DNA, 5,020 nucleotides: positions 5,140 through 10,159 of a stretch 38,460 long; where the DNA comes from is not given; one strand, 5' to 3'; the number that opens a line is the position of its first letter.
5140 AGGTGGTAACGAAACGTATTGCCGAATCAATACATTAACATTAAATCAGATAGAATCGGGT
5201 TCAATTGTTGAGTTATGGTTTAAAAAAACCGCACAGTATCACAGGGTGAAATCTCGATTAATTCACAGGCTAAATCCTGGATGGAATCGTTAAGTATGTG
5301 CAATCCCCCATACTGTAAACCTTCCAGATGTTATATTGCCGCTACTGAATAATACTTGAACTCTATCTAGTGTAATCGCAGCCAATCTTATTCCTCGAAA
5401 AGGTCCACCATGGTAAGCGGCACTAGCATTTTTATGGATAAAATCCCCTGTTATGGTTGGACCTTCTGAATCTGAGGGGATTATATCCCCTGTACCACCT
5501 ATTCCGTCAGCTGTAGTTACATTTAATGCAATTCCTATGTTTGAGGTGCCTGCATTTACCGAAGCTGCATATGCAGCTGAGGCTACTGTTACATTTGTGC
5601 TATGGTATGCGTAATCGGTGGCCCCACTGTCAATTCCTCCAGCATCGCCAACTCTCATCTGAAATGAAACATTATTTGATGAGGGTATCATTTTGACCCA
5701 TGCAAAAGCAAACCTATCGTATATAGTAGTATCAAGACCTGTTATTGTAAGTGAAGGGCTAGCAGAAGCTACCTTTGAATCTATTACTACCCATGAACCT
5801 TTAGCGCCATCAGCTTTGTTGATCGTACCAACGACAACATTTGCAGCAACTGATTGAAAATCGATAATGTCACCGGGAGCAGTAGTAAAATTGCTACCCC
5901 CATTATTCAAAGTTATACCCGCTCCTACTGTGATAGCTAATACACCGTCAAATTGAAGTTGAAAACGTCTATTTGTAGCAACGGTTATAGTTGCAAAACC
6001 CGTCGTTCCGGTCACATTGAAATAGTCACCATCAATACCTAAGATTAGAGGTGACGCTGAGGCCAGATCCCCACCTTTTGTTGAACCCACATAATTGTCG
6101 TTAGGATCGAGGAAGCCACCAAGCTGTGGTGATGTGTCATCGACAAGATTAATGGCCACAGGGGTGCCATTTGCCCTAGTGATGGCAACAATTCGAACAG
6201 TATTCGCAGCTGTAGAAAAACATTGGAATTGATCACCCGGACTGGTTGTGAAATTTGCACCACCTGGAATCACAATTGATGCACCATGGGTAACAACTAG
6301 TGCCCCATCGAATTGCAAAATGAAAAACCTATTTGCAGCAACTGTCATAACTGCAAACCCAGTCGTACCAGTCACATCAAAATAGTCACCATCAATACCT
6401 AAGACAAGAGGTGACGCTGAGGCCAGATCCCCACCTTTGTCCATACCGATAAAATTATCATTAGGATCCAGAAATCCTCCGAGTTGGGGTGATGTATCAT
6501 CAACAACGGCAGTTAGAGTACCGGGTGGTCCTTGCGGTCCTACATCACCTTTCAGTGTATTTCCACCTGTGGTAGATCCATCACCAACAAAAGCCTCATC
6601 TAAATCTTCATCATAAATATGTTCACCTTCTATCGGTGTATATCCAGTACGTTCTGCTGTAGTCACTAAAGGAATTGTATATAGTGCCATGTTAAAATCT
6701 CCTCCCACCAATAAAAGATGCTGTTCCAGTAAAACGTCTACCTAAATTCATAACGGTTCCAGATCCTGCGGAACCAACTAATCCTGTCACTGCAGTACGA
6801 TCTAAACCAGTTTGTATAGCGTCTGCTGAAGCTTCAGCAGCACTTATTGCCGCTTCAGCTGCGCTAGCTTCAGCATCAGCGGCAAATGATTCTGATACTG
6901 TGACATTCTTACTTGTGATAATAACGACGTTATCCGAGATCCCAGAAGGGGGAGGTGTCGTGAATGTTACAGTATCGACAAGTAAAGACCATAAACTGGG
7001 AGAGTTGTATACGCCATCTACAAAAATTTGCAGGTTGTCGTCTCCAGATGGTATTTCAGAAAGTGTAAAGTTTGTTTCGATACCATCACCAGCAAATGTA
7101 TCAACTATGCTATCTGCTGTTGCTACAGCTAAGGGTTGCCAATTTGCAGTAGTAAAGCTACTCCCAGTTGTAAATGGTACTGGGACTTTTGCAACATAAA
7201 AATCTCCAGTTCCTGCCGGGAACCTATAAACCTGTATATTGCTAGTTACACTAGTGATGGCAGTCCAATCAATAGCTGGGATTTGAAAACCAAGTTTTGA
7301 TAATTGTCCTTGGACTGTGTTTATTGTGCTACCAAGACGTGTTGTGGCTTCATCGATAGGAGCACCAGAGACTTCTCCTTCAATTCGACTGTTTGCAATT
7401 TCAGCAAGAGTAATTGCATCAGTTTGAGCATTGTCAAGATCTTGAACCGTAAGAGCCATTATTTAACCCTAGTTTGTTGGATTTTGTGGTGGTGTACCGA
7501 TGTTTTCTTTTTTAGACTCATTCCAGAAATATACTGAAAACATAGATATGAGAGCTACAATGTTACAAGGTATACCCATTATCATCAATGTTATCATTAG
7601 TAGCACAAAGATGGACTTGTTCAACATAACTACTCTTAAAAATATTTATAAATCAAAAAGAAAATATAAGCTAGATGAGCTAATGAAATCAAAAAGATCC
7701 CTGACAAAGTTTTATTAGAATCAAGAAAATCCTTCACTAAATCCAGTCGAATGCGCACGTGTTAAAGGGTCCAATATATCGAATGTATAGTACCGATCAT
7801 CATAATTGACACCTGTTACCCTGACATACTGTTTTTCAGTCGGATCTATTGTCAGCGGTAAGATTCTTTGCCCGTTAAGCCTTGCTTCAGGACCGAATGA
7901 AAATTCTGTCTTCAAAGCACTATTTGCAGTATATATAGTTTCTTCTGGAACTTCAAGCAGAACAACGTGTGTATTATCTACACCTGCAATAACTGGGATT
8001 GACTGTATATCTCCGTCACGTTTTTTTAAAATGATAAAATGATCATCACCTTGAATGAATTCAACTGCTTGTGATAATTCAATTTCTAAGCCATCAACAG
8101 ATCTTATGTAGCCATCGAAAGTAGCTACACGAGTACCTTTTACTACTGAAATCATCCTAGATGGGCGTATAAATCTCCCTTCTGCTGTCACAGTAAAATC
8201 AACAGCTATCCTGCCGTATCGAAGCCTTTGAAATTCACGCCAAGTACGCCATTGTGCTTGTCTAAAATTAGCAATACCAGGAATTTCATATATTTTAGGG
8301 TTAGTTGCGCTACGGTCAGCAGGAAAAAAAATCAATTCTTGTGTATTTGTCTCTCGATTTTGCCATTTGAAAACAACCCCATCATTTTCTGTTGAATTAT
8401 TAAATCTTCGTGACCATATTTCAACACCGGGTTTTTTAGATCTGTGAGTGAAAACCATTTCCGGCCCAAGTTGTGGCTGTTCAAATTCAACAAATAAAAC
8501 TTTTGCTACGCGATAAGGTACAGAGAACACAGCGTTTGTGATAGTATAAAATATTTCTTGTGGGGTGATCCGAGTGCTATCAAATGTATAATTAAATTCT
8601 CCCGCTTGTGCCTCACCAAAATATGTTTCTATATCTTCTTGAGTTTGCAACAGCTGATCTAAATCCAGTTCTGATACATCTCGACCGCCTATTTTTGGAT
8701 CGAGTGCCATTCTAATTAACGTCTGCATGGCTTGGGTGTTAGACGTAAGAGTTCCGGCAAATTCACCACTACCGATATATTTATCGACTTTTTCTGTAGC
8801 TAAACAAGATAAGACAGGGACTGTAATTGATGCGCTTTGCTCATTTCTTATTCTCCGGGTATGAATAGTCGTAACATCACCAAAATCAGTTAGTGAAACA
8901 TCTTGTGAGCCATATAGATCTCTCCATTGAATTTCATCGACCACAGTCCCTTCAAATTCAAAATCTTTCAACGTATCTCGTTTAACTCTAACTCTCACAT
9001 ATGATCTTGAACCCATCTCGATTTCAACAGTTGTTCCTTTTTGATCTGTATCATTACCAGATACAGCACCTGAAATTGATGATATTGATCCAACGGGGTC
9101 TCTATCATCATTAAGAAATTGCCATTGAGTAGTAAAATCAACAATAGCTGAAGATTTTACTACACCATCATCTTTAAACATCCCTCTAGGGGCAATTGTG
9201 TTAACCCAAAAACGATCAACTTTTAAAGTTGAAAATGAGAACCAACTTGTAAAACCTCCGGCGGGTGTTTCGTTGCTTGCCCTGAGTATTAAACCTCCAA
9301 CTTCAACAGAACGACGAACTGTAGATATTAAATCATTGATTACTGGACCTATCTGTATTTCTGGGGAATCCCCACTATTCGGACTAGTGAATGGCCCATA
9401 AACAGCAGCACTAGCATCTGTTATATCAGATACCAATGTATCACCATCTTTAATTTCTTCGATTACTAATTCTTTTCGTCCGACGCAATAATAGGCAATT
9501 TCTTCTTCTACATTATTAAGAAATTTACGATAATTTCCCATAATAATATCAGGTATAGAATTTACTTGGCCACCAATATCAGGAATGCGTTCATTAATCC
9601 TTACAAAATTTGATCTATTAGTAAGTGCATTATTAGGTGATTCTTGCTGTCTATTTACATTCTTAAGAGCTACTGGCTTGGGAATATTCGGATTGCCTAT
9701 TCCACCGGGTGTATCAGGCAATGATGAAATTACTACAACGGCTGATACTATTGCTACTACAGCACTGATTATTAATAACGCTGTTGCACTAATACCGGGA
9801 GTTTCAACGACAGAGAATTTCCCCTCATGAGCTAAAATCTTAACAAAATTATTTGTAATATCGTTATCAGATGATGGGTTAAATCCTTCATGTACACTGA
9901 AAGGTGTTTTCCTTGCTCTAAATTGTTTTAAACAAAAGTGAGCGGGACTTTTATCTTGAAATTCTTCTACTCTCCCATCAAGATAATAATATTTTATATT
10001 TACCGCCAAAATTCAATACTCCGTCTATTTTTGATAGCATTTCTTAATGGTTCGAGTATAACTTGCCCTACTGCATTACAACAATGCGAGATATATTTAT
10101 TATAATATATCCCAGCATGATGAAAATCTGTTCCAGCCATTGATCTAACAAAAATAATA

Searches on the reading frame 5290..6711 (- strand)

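Call 9: search_protein_families(library=phrogs, proteins=[window:5290-6711:-], max_evalue=0.01)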
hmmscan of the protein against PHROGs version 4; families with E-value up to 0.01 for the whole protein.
window:5290-6711:- (473 aa): 2 families
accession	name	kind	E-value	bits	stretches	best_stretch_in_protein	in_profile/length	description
phrog_14820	-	unknown function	9.8e-05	23.4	1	301-471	20-206/206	-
phrog_19806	-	unknown function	0.00023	21.9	0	105-126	16-37/58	-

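Call 21: search_protein_families(library=pfam, proteins=[window:5290-6711:-], max_evalue=0.01)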
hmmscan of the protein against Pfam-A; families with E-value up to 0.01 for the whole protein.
window:5290-6711:- (473 aa): 0 families

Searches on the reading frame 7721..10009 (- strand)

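Call 9: search_protein_families(library=phrogs, proteins=[window:7721-10009:-], max_evalue=0.01)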
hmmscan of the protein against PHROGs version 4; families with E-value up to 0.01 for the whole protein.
window:7721-10009:- (762 aa): 4 families
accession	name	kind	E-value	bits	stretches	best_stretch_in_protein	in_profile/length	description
phrog_469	-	tail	3.6e-164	549.1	2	252-744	405-895/903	tail protein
phrog_31307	-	tail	4.6e-28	99.3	1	47-247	47-237/276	tail protein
phrog_24367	-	unknown function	7.8e-27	94.9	1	56-249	67-249/408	-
phrog_31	-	tail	1.9e-06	27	1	570-742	688-847/1565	central tail fiber J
